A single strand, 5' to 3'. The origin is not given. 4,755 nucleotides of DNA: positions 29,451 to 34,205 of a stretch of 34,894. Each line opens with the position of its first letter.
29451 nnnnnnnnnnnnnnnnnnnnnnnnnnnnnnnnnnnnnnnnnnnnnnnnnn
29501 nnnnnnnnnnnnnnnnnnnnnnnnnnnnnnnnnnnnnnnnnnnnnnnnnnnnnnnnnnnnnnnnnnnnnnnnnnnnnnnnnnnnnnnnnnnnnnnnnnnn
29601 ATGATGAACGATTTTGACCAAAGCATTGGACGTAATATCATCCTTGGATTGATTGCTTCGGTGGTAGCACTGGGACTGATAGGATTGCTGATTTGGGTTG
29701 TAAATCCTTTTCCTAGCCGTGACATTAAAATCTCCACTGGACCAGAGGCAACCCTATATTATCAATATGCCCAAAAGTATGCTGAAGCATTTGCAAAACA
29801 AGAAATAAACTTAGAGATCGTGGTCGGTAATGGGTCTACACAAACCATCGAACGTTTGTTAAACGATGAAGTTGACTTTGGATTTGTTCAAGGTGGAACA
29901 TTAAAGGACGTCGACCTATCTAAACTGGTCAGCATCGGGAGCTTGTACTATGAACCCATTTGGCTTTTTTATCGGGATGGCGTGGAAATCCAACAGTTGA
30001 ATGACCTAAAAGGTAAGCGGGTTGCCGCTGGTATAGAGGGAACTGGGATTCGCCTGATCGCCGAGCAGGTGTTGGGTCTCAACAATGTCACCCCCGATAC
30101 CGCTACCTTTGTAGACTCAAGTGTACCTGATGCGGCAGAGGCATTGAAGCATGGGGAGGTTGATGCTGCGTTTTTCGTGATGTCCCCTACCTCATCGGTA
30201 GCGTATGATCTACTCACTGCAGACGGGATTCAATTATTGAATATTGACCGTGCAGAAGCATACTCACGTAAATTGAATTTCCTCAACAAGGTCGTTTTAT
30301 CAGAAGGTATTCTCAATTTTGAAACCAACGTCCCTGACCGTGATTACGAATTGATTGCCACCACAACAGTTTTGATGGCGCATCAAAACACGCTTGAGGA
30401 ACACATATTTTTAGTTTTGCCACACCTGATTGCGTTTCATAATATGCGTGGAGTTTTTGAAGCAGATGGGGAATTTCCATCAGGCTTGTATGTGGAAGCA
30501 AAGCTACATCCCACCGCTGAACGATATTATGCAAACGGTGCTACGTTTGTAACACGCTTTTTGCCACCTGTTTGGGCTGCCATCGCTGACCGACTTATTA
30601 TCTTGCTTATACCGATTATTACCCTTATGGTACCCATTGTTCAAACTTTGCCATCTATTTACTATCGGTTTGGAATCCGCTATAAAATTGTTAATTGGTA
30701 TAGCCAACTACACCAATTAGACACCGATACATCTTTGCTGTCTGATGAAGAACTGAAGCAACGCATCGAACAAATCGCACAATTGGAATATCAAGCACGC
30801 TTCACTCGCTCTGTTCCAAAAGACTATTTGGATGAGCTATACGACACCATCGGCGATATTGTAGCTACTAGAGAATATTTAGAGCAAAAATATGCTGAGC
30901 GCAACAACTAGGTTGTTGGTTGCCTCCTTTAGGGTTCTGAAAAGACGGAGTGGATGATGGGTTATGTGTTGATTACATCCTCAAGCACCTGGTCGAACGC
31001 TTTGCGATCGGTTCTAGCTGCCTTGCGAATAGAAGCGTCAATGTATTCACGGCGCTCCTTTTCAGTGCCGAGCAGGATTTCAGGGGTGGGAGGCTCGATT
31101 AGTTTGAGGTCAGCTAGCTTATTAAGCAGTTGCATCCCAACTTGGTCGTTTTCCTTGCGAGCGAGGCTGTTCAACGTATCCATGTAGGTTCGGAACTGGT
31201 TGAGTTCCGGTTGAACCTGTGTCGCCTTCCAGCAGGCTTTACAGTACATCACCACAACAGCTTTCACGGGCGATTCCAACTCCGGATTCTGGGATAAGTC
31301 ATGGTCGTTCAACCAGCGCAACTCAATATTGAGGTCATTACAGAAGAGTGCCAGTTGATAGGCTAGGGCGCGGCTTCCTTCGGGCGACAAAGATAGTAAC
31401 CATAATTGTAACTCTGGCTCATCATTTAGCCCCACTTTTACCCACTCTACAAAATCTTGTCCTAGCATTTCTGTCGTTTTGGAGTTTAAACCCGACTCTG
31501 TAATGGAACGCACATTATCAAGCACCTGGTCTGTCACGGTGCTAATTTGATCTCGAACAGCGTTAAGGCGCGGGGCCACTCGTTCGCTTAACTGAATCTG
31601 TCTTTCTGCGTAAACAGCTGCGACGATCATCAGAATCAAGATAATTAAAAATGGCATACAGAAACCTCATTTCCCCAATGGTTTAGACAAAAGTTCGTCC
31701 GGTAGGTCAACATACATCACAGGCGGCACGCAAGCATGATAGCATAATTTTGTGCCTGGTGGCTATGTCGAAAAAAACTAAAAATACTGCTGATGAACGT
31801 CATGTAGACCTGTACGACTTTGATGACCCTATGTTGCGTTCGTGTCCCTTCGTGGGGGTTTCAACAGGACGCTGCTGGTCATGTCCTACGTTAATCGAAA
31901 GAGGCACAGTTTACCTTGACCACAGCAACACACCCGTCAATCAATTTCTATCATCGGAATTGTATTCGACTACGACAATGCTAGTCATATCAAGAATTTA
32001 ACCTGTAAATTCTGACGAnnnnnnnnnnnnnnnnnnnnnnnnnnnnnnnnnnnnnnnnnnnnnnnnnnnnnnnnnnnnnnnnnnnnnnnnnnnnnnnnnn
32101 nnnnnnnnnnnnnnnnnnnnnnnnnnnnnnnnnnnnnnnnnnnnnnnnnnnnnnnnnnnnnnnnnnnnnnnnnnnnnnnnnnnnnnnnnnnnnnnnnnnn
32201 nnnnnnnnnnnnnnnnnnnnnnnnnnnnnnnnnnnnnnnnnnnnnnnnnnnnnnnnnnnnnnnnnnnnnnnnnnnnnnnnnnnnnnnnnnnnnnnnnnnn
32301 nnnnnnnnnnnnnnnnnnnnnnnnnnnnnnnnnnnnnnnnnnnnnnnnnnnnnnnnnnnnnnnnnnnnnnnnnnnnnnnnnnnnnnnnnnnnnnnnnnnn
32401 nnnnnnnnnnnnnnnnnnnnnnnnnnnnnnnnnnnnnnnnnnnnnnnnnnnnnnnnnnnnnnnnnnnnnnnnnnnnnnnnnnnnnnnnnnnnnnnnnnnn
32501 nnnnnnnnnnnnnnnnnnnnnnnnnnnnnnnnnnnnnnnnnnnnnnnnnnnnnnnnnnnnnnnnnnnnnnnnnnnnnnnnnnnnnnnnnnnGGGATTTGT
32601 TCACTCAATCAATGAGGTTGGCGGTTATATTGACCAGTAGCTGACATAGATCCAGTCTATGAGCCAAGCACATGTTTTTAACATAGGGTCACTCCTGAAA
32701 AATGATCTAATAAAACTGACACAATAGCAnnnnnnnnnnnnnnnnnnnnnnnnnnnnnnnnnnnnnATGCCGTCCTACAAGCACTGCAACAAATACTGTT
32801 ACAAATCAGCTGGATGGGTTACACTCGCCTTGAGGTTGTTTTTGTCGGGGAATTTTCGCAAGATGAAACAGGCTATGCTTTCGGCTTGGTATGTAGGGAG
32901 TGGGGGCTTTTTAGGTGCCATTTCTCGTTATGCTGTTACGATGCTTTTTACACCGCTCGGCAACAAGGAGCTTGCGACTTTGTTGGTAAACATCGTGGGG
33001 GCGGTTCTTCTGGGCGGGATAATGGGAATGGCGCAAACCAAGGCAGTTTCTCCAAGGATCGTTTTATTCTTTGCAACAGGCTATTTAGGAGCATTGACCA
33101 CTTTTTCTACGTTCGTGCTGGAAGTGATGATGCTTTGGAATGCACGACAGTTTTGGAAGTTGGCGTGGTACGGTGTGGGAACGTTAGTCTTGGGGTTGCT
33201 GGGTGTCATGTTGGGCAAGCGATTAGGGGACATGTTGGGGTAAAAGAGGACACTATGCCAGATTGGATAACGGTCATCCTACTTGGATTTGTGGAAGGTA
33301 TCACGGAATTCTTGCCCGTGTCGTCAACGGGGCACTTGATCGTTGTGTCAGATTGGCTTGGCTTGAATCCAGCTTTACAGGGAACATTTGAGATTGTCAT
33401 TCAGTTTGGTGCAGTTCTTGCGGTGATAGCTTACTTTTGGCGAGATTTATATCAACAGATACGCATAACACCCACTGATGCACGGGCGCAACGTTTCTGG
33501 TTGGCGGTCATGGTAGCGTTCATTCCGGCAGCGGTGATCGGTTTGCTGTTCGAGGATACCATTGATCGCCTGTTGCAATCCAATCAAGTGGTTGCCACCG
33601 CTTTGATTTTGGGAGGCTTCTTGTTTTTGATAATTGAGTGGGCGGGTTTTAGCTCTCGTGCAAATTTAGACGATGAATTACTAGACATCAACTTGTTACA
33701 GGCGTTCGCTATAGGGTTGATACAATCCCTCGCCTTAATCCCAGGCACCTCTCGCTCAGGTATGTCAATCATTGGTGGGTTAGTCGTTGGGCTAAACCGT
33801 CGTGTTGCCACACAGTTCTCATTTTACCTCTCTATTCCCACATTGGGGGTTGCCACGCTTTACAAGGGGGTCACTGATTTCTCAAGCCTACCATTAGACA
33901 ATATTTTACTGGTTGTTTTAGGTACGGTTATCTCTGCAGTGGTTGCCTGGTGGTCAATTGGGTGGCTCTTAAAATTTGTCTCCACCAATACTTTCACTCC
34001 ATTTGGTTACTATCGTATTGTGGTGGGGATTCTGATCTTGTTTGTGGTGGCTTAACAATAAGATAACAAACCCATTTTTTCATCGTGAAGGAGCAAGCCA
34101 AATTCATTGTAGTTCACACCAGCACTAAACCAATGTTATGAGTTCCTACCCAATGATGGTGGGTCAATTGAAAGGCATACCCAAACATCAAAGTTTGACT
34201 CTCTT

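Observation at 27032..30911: Tandem duplicated sulfotransferase-like genes translationally coupled to a membrane-anchored TAXI-like binding protein, appended to the Dpp operon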

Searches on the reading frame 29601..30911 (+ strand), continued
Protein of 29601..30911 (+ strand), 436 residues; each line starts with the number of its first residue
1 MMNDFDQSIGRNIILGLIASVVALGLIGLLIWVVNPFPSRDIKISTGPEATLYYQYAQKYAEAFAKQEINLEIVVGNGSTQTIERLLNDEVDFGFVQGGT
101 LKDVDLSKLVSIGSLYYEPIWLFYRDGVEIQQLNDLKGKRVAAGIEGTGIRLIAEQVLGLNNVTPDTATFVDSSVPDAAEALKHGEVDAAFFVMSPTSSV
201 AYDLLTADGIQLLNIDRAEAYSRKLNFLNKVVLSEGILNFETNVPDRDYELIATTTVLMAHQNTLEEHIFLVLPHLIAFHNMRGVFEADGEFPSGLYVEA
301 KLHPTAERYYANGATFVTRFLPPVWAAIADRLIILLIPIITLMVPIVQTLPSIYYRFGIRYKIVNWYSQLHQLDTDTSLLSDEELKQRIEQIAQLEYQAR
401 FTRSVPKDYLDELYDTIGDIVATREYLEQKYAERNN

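Call 23: find_encoding_contigs(protein=P0008, flank=8000, max_places=2)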
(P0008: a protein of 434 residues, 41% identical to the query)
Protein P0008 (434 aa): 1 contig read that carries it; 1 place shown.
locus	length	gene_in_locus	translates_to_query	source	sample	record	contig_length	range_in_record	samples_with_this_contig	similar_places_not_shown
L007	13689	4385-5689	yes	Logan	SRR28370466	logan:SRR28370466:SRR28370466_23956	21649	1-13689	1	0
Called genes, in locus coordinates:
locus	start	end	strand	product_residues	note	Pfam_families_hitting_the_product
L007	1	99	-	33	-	?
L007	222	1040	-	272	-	PF04794:YdjC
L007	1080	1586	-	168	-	PF00583:Acetyltransf_1, PF13673:Acetyltransf_10, PF13508:Acetyltransf_7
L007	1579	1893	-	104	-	-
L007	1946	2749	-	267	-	-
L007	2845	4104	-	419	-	PF13646:HEAT_2 (faint)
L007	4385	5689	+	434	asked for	PF13379:NMT1_2 (weak), PF16868:NMT1_3, PF12974:Phosphonate-bd (weak), PF09084:NMT1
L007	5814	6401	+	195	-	-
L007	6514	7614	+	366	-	PF13439:Glyco_transf_4 (weak), PF13579:Glyco_trans_4_4 (weak), PF00534:Glycos_transf_1, PF13692:Glyco_trans_1_4, PF13524:Glyco_trans_1_2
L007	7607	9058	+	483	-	PF13231:PMT_2 (weak)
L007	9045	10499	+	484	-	PF13231:PMT_2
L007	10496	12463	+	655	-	-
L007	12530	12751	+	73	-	-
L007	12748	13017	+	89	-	PF24732:ParE_like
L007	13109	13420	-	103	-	PF01909:NTP_transf_2, PF18765:Polbeta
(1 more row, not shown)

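Call 24: find_encoding_contigs(protein=P0009, flank=8000, max_places=2)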
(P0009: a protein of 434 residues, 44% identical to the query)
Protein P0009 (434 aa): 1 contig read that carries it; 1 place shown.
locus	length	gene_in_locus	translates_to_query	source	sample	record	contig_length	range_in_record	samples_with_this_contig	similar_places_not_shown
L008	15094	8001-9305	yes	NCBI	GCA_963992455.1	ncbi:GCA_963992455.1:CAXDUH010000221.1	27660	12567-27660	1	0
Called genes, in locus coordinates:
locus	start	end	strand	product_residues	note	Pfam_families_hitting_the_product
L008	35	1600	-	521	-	PF00561:Abhydrolase_1, PF12697:Abhydrolase_6 (weak), PF08386:Abhydrolase_4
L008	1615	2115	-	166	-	-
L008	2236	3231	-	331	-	PF13472:Lipase_GDSL_2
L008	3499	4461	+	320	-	PF01370:Epimerase (weak)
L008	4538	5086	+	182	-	-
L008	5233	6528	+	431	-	PF14307:Glyco_tran_WbsX (faint), PF16317:Glyco_hydro_99, PF03659:Glyco_hydro_71, PF06347:SH3_4 (weak), PF08239:SH3_3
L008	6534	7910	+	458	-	PF08239:SH3_3 (weak)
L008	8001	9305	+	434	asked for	PF16868:NMT1_3, PF09084:NMT1 (weak)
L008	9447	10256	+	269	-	PF00149:Metallophos, PF12850:Metallophos_2 (weak)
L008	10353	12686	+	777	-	PF08487:VIT, PF00092:VWA, PF05762:VWA_CoxE (faint), PF13519:VWA_2, PF13768:VWA_3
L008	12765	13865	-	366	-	-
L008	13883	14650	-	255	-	-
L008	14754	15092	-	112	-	?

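Call 67: find_encoding_contigs(protein=P0060, flank=6000, max_places=3)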
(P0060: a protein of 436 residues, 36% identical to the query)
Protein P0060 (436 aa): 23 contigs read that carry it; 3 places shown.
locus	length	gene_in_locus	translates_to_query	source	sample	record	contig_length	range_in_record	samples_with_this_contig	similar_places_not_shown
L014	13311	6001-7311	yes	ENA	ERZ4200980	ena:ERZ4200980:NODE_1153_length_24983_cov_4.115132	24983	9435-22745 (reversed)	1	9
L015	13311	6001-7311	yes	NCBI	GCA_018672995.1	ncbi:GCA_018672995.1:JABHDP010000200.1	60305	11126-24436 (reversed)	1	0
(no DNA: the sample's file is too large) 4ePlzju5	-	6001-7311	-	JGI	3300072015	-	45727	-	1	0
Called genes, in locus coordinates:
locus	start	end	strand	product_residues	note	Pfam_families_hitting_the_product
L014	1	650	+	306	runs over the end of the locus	PF01226:Form_Nir_trans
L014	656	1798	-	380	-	-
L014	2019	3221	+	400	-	PF00155:Aminotran_1_2, PF01041:DegT_DnrJ_EryC1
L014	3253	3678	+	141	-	PF00472:RF-1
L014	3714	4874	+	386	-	PF00202:Aminotran_3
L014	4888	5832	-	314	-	-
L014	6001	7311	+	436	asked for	PF16868:NMT1_3, PF09084:NMT1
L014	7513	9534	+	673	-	PF00009:GTP_EFTU, PF22042:EF-G_D2, PF03144:GTP_EFTU_D2 (faint), PF14492:EFG_III, PF03764:EFG_IV, PF00679:EFG_C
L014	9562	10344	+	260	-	PF01557:FAA_hydrolase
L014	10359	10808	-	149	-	PF00903:Glyoxalase, PF13669:Glyoxalase_4, PF22677:Ble-like_N (faint)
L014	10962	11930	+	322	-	PF00174:Oxidored_molyb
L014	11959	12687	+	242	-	PF00702:Hydrolase, PF13419:HAD_2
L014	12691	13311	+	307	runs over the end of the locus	PF01545:Cation_efflux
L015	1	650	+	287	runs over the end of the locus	PF01226:Form_Nir_trans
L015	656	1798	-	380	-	-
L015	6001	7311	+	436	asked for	PF16868:NMT1_3, PF09084:NMT1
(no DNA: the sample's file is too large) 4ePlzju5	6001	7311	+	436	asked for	PF16868:NMT1_3, PF09084:NMT1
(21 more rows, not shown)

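Call 68: find_encoding_contigs(protein=P0083, flank=6000, max_places=2)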
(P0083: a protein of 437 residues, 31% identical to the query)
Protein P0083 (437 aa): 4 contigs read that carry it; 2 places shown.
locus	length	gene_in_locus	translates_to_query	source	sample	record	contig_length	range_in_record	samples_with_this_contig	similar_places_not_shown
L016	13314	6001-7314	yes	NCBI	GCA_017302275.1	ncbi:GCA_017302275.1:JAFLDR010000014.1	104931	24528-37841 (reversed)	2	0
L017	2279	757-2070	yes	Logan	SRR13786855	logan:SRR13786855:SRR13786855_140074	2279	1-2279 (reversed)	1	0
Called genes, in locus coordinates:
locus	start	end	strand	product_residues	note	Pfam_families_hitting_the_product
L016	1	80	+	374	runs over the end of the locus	PF13795:HupE_UreJ_2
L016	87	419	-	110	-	-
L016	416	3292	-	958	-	PF00005:ABC_tran (faint), PF02463:SMC_N (faint), PF03193:RsgA_GTPase (faint), PF13191:AAA_16 (faint), PF13304:AAA_21 (faint), PF13476:AAA_23 (faint), PF17760:UvrA_inter, PF17755:UvrA_DNA-bind, +2 more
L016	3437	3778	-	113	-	-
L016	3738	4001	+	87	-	PF27533:CapK_C (weak)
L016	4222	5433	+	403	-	PF00083:Sugar_tr, PF07690:MFS_1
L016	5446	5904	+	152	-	PF00436:SSB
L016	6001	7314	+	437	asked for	PF13379:NMT1_2 (faint), PF09084:NMT1, PF16868:NMT1_3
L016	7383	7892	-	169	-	PF01467:CTP_transf_like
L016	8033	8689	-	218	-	PF04972:BON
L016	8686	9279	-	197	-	PF13580:SIS_2, PF01380:SIS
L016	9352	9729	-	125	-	PF08797:HIRAN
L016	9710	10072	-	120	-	PF02021:UPF0102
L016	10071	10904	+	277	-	PF00590:TP_methylase, PF23016:RsmI_C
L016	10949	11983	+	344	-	PF01979:Amidohydro_1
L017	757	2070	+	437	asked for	PF13379:NMT1_2 (faint), PF09084:NMT1, PF16868:NMT1_3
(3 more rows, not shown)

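Call 82: search_protein_families(library=padloc, proteins=[window:29601-30911:+], max_evalue=0.01)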
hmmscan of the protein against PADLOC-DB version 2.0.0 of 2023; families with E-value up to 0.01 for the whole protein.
window:29601-30911:+ (436 aa): 0 families

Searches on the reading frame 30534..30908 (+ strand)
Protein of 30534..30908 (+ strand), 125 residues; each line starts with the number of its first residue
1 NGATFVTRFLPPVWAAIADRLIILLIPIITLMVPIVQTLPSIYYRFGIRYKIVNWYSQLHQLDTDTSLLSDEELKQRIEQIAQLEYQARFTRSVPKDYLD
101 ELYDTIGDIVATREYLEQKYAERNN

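Call 89: search_solved_structures(query=A7, max_evalue=10)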
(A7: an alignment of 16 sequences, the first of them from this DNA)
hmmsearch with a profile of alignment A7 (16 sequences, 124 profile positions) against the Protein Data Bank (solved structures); distinct sequences matched with E-value up to 10: 13.
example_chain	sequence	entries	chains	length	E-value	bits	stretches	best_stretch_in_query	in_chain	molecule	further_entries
3jqh_A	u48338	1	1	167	2e-05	27.9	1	49-115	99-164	C-type lectin domain family 4 member M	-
3iv1_A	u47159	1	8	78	0.4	14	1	38-90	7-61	Tumor susceptibility gene 101 protein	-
6prh_A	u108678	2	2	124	0.73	13.2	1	50-120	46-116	RicA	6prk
2pih_A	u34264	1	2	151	0.86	12.9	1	50-120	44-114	Protein ymcA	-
6ahx_A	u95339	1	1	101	1.1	12.5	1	62-119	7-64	Putative cytosolic protein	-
4u8u_B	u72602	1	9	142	1.6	12.1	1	72-108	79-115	Globin b Chain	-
7am1_A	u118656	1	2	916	1.6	12.1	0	32-118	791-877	Protein SSD1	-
1x9f_B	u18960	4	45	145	2.1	11.7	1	72-110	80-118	Globin II, extracellular | Extracellular globin 2 | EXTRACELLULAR GLOBIN-2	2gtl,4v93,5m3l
3g7c_A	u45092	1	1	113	2.4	11.5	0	54-89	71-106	Occludin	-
1wpa_A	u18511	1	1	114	2.7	11.3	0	54-89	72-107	Occludin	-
2ykt_A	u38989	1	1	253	3.6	10.9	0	64-116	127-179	BRAIN-SPECIFIC ANGIOGENESIS INHIBITOR 1-ASSOCIATED PROTEIN 2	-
1y2o_A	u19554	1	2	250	3.8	10.9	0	64-116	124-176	BAI1-associated protein 2 isoform 1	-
7rkc_A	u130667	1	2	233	5.9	10.2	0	51-98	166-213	D_3_633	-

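Call 90: search_protein_families(library=pfam, alignment_id=A7, max_evalue=0.1)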
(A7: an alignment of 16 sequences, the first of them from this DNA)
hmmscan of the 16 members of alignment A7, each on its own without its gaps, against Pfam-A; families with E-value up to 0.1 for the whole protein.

A. member 1, seq(125 aa): 2 families
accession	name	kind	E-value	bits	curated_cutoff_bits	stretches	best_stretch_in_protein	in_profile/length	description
PF18801.6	RapH_N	-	0.0054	17.2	27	1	50-82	9-41/62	response regulator aspartate phosphatase H, N terminal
PF02895.20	H-kinase_dim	-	0.022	15.7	23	0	94-124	6-36/68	Signal transducing histidine kinase, homodimeric domain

B. families by the number of members that match (of 16 scanned): 13 families
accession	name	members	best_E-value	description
PF21408.2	MTR4-like_stalk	3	0.0099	Exosome RNA helicase MTR4-like, stalk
PF18801.6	RapH_N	1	0.0054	response regulator aspartate phosphatase H, N terminal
PF06160.17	EzrA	1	0.0068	Septation ring formation regulator, EzrA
PF09130.16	DUF1932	1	0.0079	Domain of unknown function (DUF1932)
PF15188.11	CCDC-167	1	0.014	Coiled-coil domain-containing protein 167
PF25385.1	HEAT_MEC1_N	1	0.019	MEC1-like, HEAT repeats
PF03112.19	DUF244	1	0.021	Uncharacterized protein family (ORF7) DUF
PF02895.20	H-kinase_dim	1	0.022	Signal transducing histidine kinase, homodimeric domain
PF11969.13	DcpS_C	1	0.035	Scavenger mRNA decapping enzyme C-term binding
PF02185.22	HR1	1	0.049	Hr1 repeat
PF09606.15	Med15_N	1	0.054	ARC105/Med15 mediator subunit N-terminal KIX domain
PF11488.14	Lge1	1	0.065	Transcriptional regulatory protein LGE1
PF16271.10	DUF4924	1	0.091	Domain of unknown function (DUF4924)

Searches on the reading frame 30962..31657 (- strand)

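Call 3: search_protein_families(library=pfam, proteins=[window:30962-31657:-], max_evalue=1)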
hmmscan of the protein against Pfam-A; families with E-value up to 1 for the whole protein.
window:30962-31657:- (231 aa): 2 families
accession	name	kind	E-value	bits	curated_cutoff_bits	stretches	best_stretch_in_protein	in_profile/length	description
PF12963.12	DUF3852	-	0.077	13.8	25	1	3-49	9-55/107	Protein of unknown function (DUF3852)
PF14606.12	Lipase_GDSL_3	-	0.083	13.6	27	1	164-228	67-131/178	GDSL-like Lipase/Acylhydrolase family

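Call 8: search_protein_families(library=ncbifam, proteins=[window:30962-31657:-], max_evalue=0.1)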
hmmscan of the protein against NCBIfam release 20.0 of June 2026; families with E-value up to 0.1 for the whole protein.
window:30962-31657:- (231 aa): 1 family
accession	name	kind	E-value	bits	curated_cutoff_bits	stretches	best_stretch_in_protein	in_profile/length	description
NF010680.0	PRK14079.1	equivalog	0.08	11.9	386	0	170-212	97-139/349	recombination protein F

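Call 82: search_protein_families(library=padloc, proteins=[window:30962-31657:-], max_evalue=0.01)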
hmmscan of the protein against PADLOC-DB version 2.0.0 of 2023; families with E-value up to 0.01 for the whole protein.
window:30962-31657:- (231 aa): 0 families

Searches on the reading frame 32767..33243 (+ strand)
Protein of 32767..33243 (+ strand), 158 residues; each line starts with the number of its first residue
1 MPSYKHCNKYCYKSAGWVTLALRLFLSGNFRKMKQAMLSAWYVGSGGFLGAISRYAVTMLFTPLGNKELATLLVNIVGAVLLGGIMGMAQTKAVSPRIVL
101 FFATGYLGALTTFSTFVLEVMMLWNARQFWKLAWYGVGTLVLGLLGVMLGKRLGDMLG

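Call 66: search_protein_families(library=pfam, proteins=[window:32767-33243:+], max_evalue=0.00001)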
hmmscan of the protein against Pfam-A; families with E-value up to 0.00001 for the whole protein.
window:32767-33243:+ (158 aa): 1 family
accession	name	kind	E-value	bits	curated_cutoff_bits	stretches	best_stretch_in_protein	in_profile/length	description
PF02537.21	CRCB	-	3.1e-23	82.5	32.9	1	42-150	2-102/103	CrcB-like protein, Camphor Resistance (CrcB)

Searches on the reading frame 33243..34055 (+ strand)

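Call 66: search_protein_families(library=pfam, proteins=[window:33243-34055:+], max_evalue=0.00001)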
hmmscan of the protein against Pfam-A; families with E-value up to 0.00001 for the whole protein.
window:33243-34055:+ (270 aa): 1 family
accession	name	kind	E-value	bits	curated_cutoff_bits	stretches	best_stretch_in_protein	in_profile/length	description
PF02673.24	BacA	-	4.2e-79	266.3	33.4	1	12-264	2-257/257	Bacitracin resistance protein BacA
